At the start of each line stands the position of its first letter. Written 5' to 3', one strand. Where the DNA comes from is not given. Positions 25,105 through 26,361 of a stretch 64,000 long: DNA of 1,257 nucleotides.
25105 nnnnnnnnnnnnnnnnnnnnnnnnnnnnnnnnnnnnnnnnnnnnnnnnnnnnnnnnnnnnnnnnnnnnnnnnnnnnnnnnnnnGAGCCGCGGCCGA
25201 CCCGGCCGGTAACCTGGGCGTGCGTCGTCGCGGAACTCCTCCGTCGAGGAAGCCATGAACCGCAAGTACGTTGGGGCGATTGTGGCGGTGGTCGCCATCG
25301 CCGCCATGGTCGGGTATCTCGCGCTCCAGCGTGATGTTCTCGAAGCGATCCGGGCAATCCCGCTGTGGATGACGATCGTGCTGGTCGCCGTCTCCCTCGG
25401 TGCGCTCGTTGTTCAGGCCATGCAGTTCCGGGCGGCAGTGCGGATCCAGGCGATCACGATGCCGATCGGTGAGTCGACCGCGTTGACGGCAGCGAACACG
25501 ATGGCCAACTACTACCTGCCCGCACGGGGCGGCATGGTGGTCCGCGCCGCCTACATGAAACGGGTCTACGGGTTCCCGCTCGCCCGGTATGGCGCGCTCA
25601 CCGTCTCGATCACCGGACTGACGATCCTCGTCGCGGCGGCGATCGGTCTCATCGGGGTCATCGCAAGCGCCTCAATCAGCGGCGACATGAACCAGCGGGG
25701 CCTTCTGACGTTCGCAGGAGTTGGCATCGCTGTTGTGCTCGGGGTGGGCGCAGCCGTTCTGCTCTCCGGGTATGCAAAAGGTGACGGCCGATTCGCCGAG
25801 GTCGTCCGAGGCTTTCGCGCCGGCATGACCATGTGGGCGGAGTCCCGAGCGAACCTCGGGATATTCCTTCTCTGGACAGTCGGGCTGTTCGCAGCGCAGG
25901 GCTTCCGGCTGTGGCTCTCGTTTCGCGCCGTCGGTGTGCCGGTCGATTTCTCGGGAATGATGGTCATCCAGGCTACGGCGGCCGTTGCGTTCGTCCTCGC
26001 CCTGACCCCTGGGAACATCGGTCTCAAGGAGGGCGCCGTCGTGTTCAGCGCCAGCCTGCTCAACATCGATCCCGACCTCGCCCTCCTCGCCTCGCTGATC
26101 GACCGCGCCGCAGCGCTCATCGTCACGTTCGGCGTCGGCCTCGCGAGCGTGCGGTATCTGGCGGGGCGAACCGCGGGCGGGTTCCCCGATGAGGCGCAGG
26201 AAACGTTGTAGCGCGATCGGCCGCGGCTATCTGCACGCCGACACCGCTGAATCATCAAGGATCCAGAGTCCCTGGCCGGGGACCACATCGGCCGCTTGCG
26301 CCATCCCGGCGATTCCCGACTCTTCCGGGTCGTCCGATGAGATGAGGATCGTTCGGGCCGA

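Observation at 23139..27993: Three-component extracytoplasmic glycosylation module (GtrB/Ppm1-like GT2, flippase-like UPF0104 protein, PMT/ArnT-like GT-C), possibly linked to the Thr-rich lipoprotein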

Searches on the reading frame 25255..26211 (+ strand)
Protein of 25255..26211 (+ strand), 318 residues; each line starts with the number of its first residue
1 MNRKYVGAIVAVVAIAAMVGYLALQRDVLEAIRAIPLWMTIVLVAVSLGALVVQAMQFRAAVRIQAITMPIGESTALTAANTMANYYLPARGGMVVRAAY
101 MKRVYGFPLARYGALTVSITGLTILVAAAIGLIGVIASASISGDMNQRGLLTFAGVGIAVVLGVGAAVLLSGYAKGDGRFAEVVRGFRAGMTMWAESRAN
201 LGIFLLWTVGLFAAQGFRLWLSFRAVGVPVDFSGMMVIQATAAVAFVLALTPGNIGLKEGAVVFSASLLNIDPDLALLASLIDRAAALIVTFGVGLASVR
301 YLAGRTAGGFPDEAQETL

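Call 3: search_protein_families(library=pfam, proteins=[window:25255-26211:+], max_evalue=0.01)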
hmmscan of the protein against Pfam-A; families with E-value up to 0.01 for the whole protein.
window:25255-26211:+ (318 aa): 1 family
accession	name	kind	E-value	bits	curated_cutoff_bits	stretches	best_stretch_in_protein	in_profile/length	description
PF03706.18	LPG_synthase_TM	-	1.9e-35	123.3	33.4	1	10-295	2-302/302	Lysylphosphatidylglycerol synthase TM region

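Call 5: search_protein_families(library=ncbifam, proteins=[window:25255-26211:+], max_evalue=0.01)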
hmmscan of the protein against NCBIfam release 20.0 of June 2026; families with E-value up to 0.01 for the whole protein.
window:25255-26211:+ (318 aa): 3 families
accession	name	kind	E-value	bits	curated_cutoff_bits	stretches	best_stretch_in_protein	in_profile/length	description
TIGR00374.1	TIGR00374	subfamily_domain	9.4e-17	61.4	43.2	1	179-303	190-314/323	flippase-like domain-containing protein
TIGR03476.1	HpnL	subfamily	4.9e-08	32.6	195.65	1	9-290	7-306/318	putative membrane protein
NF033480.1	bifunc_MprF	equivalog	0.00036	18.9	600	1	26-305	30-300/841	bifunctional lysylphosphatidylglycerol flippase/synthetase MprF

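Call 9: find_encoding_contigs(protein=window:25255-26211:+, flank=10000, max_places=4)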
Protein window:25255-26211:+ (318 aa): 6 contigs read that carry it; 4 places shown.
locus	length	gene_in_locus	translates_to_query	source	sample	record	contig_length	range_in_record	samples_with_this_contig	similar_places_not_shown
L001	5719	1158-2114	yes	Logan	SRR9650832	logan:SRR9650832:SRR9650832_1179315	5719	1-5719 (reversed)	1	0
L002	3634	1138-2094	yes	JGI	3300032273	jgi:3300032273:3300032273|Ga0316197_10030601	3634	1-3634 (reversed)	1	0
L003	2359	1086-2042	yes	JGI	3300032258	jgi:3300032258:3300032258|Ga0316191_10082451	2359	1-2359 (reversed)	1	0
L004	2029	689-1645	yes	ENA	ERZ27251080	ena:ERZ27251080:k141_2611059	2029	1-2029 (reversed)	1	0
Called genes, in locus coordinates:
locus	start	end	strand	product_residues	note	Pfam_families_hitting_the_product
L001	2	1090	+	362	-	?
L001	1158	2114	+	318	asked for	PF03706:LPG_synthase_TM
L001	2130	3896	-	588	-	-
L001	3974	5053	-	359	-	PF04230:PS_pyruv_trans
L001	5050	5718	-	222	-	?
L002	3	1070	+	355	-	PF02350:Epimerase_2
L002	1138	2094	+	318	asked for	PF03706:LPG_synthase_TM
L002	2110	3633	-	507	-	?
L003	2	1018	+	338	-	?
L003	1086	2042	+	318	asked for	PF03706:LPG_synthase_TM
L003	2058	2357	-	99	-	?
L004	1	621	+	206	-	?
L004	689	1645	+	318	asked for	PF03706:LPG_synthase_TM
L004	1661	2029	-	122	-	?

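Call 48: search_solved_structures(query=window:25255-26211:+, max_evalue=0.1)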
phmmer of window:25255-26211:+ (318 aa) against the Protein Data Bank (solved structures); distinct sequences matched with E-value up to 0.1: 0.
